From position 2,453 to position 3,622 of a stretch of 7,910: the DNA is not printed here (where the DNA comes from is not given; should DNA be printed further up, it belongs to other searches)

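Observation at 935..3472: Clp/Hsp100 two-ring ATPase fused to a transmembrane N-terminus, with no M-domain and no ClpP-docking loop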

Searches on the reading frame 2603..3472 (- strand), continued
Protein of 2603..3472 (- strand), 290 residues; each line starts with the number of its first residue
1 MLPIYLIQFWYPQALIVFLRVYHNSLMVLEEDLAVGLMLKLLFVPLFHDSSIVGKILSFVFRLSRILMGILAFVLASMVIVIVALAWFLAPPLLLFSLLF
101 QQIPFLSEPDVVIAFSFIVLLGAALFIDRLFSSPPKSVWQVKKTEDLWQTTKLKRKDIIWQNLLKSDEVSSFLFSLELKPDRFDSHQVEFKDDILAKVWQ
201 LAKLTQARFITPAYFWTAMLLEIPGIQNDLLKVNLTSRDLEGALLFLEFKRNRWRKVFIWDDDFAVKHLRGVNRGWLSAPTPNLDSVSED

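Call 45: find_encoding_contigs(protein=P0146, flank=8000, max_places=2)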
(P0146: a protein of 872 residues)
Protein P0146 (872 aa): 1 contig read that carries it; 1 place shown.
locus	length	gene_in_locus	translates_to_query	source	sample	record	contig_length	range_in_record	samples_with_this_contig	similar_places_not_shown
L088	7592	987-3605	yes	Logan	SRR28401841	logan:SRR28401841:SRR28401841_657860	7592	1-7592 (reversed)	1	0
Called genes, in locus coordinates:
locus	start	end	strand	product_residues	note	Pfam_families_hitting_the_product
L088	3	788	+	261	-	?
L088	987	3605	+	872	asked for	PF13191:AAA_16 (weak), PF23569:NBD_SMAX1 (weak), PF00004:AAA, PF17871:AAA_lid_9, PF00158:Sigma54_activat (weak), PF07724:AAA_2, PF07728:AAA_5, PF10431:ClpB_D2-small, +15 more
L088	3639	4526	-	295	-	PF01609:DDE_Tnp_1, PF13359:DDE_Tnp_4 (weak)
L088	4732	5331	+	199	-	PF20803:PaaX_M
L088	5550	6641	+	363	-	PF03462:PCRF, PF00472:RF-1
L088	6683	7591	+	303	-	?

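Call 46: search_protein_families(library=pfam, proteins=[L088:3-788:+, L088:6683-7591:+, P0146, P0193, P0139, P0234], max_evalue=0.0001)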
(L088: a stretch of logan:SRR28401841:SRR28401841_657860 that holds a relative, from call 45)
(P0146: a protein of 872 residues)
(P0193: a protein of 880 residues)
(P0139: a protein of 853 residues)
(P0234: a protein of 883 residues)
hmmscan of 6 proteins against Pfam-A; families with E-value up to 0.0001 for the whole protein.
L088:3-788:+ (261 aa): 1 family
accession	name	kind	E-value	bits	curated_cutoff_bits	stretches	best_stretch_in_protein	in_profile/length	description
PF01261.30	AP_endonuc_2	-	3.3e-33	115.9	31.1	1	9-246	12-234/249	Xylose isomerase-like TIM barrel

L088:6683-7591:+ (303 aa): 1 family
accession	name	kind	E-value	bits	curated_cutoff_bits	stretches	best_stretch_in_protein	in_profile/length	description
PF10131.15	PTPS_related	-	2e-11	43.5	26.4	1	72-275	1-211/621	6-pyruvoyl-tetrahydropterin synthase related domain; membrane protein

P0146 (872 aa): 25 families
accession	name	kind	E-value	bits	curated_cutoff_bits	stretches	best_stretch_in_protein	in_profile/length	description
PF07724.20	AAA_2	-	1.4e-48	165.6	27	1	610-772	1-164/166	AAA domain (Cdc48 subfamily)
PF10431.15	ClpB_D2-small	-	1.1e-20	73.9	21.9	1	780-858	1-79/81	C-terminal, D2-small domain, of ClpB protein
PF07728.20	AAA_5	-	1.1e-19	71.3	22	1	615-736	2-129/139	AAA domain (dynein-related subfamily)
PF00004.35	AAA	-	1.6e-17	64.6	21.2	2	331-451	1-115/131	ATPase family associated with various cellular activities (AAA)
PF17871.7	AAA_lid_9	-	1.7e-17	63.7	22.8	1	471-565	2-93/104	AAA lid domain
PF13191.12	AAA_16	-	6.9e-14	53.1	32.6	1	309-415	2-143/167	AAA ATPase domain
PF00158.32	Sigma54_activat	-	2.9e-11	43.8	20.2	1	599-740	9-151/168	Sigma-54 interaction domain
PF13401.12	AAA_22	-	4.9e-10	40.3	27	0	616-708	9-109/130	AAA domain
PF20720.3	nSTAND3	-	6.1e-08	32.9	27.2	0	318-460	9-128/155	Novel STAND NTPase 3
PF12775.13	AAA_7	-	6.3e-08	32.8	25.8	0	320-409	25-110/181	P-loop containing dynein motor region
PF05729.18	NACHT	-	6.9e-08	32.9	26.7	0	331-361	3-33/167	NACHT domain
PF01078.27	Mg_chelatase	-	3.4e-07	30.3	20.3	0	584-636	5-46/207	Magnesium chelatase, subunit ChlI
PF05673.19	DUF815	-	6.4e-07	29.2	23.8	0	312-408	37-116/249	Protein of unknown function (DUF815)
PF20030.5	bpMoxR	-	1.1e-06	28.3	27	0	308-355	13-57/205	MoxR domain in the MoxR-vWA-beta-propeller ternary systems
PF20703.3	nSTAND1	-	1.8e-06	28.3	27.1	0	310-479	17-197/379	Novel STAND NTPase 1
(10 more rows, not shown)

P0193 (880 aa): 19 families
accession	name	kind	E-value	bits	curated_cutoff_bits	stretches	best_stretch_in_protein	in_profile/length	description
PF07724.20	AAA_2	-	8.9e-50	169.4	27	1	621-786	1-165/166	AAA domain (Cdc48 subfamily)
PF10431.15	ClpB_D2-small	-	2.4e-24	85.6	21.9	1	793-872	1-80/81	C-terminal, D2-small domain, of ClpB protein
PF00004.35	AAA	-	4.1e-18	66.5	21.2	2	626-755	1-119/131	ATPase family associated with various cellular activities (AAA)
PF07728.20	AAA_5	-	2.6e-17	63.6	22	1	626-750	2-131/139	AAA domain (dynein-related subfamily)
PF17871.7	AAA_lid_9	-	2.2e-16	60.1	22.8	1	489-587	1-100/104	AAA lid domain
PF13191.12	AAA_16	-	4.6e-13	50.5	32.6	1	331-379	3-56/167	AAA ATPase domain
PF13401.12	AAA_22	-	1e-08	36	27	0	625-720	7-109/130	AAA domain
PF00158.32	Sigma54_activat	-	3.6e-08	33.7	20.2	0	624-745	23-143/168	Sigma-54 interaction domain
PF12775.13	AAA_7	-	1.3e-07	31.8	25.8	0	626-672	36-82/181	P-loop containing dynein motor region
PF05673.19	DUF815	-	5.1e-07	29.5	23.8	0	340-393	44-90/249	Protein of unknown function (DUF815)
PF20720.3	nSTAND3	-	5.7e-06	26.6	27.2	0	339-378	9-46/155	Novel STAND NTPase 3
PF20703.3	nSTAND1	-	6.4e-06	26.5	27.1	0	331-502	17-201/379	Novel STAND NTPase 1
PF00910.28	RNA_helicase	-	1.2e-05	26.1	21.5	0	352-376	1-25/105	RNA helicase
PF25201.1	nSTAND6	-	3.8e-05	24.2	27.7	0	331-377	2-46/148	Novel STAND NTPase 6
PF13555.12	AAA_29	-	3.9e-05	23.8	27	0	347-374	20-47/61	P-loop containing region of AAA domain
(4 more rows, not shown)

P0139 (853 aa): 20 families
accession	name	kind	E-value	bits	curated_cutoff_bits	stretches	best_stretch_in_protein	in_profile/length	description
PF07724.20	AAA_2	-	6e-53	179.7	27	1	600-759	1-164/166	AAA domain (Cdc48 subfamily)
PF00004.35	AAA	-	6.5e-26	91.8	21.2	2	328-452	1-117/131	ATPase family associated with various cellular activities (AAA)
PF10431.15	ClpB_D2-small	-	1.7e-21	76.4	21.9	1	767-845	1-79/81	C-terminal, D2-small domain, of ClpB protein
PF07728.20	AAA_5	-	1.2e-17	64.7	22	1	605-722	2-125/139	AAA domain (dynein-related subfamily)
PF00158.32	Sigma54_activat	-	2.6e-10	40.7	20.2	1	585-722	5-145/168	Sigma-54 interaction domain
PF17871.7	AAA_lid_9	-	9.3e-10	38.8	22.8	1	470-566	2-100/104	AAA lid domain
PF12775.13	AAA_7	-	9.3e-08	32.2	25.8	0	604-651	35-82/181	P-loop containing dynein motor region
PF13401.12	AAA_22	-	6.4e-07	30.2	27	0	606-696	9-109/130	AAA domain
PF01637.24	ATPase_2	-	8.7e-07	29.4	33.2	1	311-480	6-194/225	ATPase domain predominantly from Archaea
PF01078.27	Mg_chelatase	-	9.2e-07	28.9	20.3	0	325-368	22-65/207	Magnesium chelatase, subunit ChlI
PF13173.12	AAA_14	-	1.2e-06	29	27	0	328-408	5-74/129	AAA domain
PF13238.12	AAA_18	-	1.4e-06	29.2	29.4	0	328-366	1-39/128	AAA domain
PF20720.3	nSTAND3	-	2.5e-06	27.7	27.2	0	324-355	16-48/155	Novel STAND NTPase 3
PF06414.18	Zeta_toxin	-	2.7e-06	27.4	22.3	0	319-350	10-41/199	Zeta toxin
PF13191.12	AAA_16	-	2.9e-06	28.3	32.6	0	311-352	7-51/167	AAA ATPase domain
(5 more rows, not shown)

P0234 (883 aa): 25 families
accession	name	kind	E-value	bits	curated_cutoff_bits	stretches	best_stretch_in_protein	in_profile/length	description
PF07724.20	AAA_2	-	3.1e-44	151.4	27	1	642-789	1-164/166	AAA domain (Cdc48 subfamily)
PF10431.15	ClpB_D2-small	-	5.5e-25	87.6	21.9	1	797-876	1-80/81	C-terminal, D2-small domain, of ClpB protein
PF00004.35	AAA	-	2.5e-23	83.4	21.2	2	360-435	1-73/131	ATPase family associated with various cellular activities (AAA)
PF17871.7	AAA_lid_9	-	1.9e-19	69.9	22.8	1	484-547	2-65/104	AAA lid domain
PF07728.20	AAA_5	-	5.6e-18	65.7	22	2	647-761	2-130/139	AAA domain (dynein-related subfamily)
PF13191.12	AAA_16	-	2.2e-13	51.5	32.6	1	338-384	2-51/167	AAA ATPase domain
PF13173.12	AAA_14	-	1.2e-10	41.9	27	0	359-429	4-72/129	AAA domain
PF00158.32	Sigma54_activat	-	5.6e-08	33.1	20.2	0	339-393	2-59/168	Sigma-54 interaction domain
PF20720.3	nSTAND3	-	5.3e-07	29.9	27.2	0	347-390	9-51/155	Novel STAND NTPase 3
PF13401.12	AAA_22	-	6.3e-07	30.2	27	0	355-383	3-31/130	AAA domain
PF12775.13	AAA_7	-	8.9e-07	29.1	25.8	0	354-386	30-62/181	P-loop containing dynein motor region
PF20030.5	bpMoxR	-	1.3e-06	28.1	27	0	337-382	13-56/205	MoxR domain in the MoxR-vWA-beta-propeller ternary systems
PF04851.21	ResIII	-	2.3e-06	28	22.5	0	345-386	12-52/164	Type III restriction enzyme, res subunit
PF01695.23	IstB_IS21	-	8.3e-06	25.9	24.1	0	356-380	91-115/238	IstB-like ATP binding protein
PF25199.1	nSTAND_NTPase5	-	1.2e-05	25.6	34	0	329-429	13-106/145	Novel STAND NTPase 5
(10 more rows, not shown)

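Call 47: fold_search(model_id=the predicted structure, library=pdb)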
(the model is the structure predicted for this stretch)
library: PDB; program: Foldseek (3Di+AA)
matches with E <= 10: 84; with E <= 0.001: 0
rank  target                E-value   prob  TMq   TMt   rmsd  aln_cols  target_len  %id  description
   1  1khy_B                1.7e-01  0.97  0.22  0.43   4.4        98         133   20  The Crystal Structure of ClpB N Terminal Domain, Implication to the Peptide Binding Function of ClpB (released 2002-12-04)
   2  1khy_D                2.6e-01  0.94  0.21  0.40   5.8       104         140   20  The Crystal Structure of ClpB N Terminal Domain, Implication to the Peptide Binding Function of ClpB (released 2002-12-04)
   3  6og3_A                3.0e-01  0.95  0.23  0.44   4.4       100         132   21  Focus classification structure of the hyperactive ClpB mutant K476C, bound to casein, NTD-trimer (released 2019-06-12)
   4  6pbs_B                3.7e-01  0.98  0.25  0.46   5.1       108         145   13  Structure of ClpC1-NTD in complex with Ecumicin (released 2020-05-13)
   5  1khy_A                3.7e-01  0.97  0.24  0.48   4.1        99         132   20  The Crystal Structure of ClpB N Terminal Domain, Implication to the Peptide Binding Function of ClpB (released 2002-12-04)
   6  2k77_MODEL_1_A        4.3e-01  0.94  0.23  0.42   4.8       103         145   11  NMR solution structure of the Bacillus subtilis ClpC N-domain (released 2009-04-28)
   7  8b3s_Z                4.8e-01  0.96  0.24  0.44   4.9       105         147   10  Structure of YjbA in complex with ClpC N-terminal Domain (released 2023-12-27)
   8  8ad9_B                5.1e-01  0.97  0.25  0.45   3.7       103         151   12  Crystal structure of ClpC2 C-terminal domain (released 2023-03-29)
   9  6pbs_A                5.3e-01  0.96  0.25  0.46   5.0       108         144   13  Structure of ClpC1-NTD in complex with Ecumicin (released 2020-05-13)
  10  6pbs_G                6.9e-01  0.95  0.25  0.45   4.8       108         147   11  Structure of ClpC1-NTD in complex with Ecumicin (released 2020-05-13)
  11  5hbn                  7.6e-01  0.90  0.24  0.44   4.1       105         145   10  ClpC N-terminal domain with bound phospho-arginine (released 2016-10-12)
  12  4p15                  7.6e-01  0.85  0.24  0.45   4.3       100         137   12  Structure of the ClpC N-terminal domain from an alkaliphilic Bacillus lehensis G1 species (released 2014-07-30)
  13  4d2q_A                8.0e-01  0.82  0.23  0.09   4.4       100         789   20  Negative-stain electron microscopy of E. coli ClpB mutant E432A (BAP form bound to ClpP) (released 2014-06-04)
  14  2y1r_D                8.0e-01  0.77  0.25  0.45   6.5       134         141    8  Structure of MecA121 & ClpC N-domain complex (released 2011-03-16)
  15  4irf_A                8.0e-01  0.66  0.25  0.44   6.9       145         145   12  Preliminary structural investigations of a malarial protein secretion system (released 2014-04-16)
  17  1khy_C                8.5e-01  0.75  0.22  0.41   4.7       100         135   21  The Crystal Structure of ClpB N Terminal Domain, Implication to the Peptide Binding Function of ClpB (released 2002-12-04)
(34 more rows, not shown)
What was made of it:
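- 2708..3055 (-): aa ~140-255: diverged Clp_N-fold helical domain. The top ~28 Foldseek PDB hits are Clp N-domains (call 47).
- Clp_N fold: call 47.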

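Call 48: list_cluster_members(proteins=[P0139, P0146, P0193, P0234, P0149, P0197, P0206, P0223, P0250, P0232])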
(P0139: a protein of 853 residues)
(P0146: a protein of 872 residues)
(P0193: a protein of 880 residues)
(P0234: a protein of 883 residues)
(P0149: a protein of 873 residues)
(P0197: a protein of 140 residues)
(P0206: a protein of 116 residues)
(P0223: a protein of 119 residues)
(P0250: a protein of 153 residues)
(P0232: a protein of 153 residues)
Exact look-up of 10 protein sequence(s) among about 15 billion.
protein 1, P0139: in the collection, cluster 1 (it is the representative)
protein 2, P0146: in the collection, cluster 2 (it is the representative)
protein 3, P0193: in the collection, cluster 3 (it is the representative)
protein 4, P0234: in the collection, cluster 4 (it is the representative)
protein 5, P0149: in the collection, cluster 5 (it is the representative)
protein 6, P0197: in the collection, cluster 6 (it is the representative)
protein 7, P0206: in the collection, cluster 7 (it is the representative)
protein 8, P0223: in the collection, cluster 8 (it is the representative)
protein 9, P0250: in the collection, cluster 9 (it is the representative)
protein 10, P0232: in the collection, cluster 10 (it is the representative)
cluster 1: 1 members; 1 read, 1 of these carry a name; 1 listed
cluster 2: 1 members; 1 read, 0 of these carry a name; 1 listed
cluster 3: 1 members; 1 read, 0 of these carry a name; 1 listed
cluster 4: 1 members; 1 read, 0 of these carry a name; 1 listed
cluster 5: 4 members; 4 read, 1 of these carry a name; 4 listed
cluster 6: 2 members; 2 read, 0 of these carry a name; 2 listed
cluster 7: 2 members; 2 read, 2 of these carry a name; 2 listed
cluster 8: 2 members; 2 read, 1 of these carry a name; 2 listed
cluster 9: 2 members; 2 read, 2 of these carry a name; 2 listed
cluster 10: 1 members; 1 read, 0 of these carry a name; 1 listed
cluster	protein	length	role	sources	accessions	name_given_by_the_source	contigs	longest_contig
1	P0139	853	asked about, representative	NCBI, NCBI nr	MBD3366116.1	AAA domain-containing protein [candidate division WWE3 bacterium]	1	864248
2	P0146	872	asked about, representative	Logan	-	-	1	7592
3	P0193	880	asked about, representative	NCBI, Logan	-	-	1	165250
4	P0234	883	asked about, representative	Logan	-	-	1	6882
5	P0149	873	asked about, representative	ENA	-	-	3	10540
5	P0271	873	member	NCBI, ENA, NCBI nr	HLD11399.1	MAG TPA: AAA family ATPase [Patescibacteria group bacterium] | AAA family ATPase [Patescibacteria group bacterium]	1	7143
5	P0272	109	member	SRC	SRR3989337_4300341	-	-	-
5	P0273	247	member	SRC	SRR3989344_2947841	-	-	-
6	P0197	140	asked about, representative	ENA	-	-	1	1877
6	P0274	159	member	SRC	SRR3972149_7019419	-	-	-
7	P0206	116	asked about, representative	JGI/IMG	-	hypothetical protein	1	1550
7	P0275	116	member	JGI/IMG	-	hypothetical protein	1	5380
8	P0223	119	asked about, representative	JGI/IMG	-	hypothetical protein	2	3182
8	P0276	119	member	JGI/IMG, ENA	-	-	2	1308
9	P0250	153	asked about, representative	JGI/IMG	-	hypothetical protein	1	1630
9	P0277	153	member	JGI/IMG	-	hypothetical protein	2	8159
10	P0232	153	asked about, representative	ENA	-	-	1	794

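Call 49: find_encoding_contigs(protein=P0139, flank=9000, max_places=1)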
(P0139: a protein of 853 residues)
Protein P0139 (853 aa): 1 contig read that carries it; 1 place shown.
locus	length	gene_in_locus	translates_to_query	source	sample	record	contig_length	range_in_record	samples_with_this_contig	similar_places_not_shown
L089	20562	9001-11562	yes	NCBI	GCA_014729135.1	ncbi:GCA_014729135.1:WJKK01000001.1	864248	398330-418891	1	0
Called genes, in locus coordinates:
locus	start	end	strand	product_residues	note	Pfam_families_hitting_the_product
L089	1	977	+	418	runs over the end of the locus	PF00344:SecY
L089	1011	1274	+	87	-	PF02575:YbaB_DNA_bd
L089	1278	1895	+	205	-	PF00406:ADK, PF02223:Thymidylate_kin (faint), PF13207:AAA_17, PF13238:AAA_18 (faint), PF05191:ADK_lid (weak)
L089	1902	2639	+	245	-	PF00557:Peptidase_M24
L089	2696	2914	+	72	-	PF01176:eIF-1a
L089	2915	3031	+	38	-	PF00444:Ribosomal_L36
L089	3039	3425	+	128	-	PF00416:Ribosomal_S13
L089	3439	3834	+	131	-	PF00411:Ribosomal_S11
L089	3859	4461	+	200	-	PF00163:Ribosomal_S4, PF01479:S4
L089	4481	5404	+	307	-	PF01193:RNA_pol_L, PF14520:HHH_5 (faint), PF01000:RNA_pol_A_bac, PF03118:RNA_pol_A_CTD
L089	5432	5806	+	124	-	PF01196:Ribosomal_L17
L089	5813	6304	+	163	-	PF00572:Ribosomal_L13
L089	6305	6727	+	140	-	PF00380:Ribosomal_S9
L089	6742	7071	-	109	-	PF12844:HTH_19 (weak), PF13560:HTH_31, PF01381:HTH_3, PF22495:HTH_92 (faint)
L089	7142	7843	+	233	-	PF20582:UPF0758_N, PF04002:RadC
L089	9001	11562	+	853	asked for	PF06414:Zeta_toxin (faint), PF00004:AAA, PF17871:AAA_lid_9, PF00158:Sigma54_activat (weak), PF00004:AAA, PF07724:AAA_2, PF07728:AAA_5, PF10431:ClpB_D2-small, +10 more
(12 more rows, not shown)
